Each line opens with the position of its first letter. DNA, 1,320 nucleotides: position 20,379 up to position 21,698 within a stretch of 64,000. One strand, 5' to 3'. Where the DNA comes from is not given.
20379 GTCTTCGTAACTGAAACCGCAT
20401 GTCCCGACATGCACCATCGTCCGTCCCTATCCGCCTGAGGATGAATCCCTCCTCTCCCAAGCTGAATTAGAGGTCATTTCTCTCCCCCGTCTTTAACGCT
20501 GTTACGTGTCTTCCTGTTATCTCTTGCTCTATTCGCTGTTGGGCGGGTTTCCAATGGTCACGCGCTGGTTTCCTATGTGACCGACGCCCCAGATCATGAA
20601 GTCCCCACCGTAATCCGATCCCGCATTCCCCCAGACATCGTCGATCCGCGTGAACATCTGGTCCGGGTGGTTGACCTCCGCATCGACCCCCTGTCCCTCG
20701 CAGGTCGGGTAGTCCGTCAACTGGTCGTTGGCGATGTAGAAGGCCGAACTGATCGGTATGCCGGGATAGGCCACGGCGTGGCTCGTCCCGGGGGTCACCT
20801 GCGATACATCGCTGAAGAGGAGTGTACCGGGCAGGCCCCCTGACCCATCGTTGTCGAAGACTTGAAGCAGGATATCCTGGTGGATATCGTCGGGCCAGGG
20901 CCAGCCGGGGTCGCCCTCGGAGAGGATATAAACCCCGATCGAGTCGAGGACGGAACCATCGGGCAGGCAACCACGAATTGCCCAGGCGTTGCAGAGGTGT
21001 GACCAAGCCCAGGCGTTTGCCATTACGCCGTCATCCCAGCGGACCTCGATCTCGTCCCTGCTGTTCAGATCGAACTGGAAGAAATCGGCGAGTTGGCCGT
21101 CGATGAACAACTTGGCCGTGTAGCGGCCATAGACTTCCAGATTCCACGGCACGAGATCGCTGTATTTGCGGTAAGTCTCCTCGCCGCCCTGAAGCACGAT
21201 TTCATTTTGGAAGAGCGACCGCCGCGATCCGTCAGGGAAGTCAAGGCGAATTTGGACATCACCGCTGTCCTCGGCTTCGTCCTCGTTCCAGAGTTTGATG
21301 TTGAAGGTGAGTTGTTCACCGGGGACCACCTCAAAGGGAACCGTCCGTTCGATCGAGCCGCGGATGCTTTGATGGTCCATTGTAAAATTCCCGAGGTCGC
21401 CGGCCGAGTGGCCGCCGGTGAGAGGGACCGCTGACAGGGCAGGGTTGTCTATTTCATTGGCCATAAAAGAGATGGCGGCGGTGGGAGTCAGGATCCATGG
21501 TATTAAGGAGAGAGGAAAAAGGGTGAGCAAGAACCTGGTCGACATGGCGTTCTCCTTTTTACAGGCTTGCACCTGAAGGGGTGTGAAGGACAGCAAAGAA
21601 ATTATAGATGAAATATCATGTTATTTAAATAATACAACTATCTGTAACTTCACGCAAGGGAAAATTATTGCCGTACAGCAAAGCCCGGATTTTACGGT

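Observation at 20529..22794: Tandem paralogous secreted proteins of an unrecognised family, flanked by AT-rich DNA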

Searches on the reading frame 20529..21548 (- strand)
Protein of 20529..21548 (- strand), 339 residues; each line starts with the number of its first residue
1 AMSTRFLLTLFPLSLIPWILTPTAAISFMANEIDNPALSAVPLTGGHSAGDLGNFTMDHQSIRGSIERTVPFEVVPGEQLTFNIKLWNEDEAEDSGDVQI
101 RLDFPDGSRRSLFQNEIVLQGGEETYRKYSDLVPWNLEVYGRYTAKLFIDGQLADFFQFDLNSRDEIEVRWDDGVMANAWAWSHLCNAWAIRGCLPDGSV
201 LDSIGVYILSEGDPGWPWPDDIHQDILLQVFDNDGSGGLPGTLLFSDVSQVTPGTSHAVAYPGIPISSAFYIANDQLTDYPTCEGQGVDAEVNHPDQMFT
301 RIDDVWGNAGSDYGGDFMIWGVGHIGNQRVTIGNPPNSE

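Call 4: search_protein_families(library=pfam, proteins=[window:20529-21548:-], max_evalue=1)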
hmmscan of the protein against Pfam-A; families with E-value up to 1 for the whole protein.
window:20529-21548:- (339 aa): 0 families

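Call 5: search_protein_families(library=ncbifam, proteins=[window:20529-21548:-], max_evalue=1)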
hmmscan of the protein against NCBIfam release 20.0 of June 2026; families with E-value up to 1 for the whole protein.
window:20529-21548:- (339 aa): 0 families
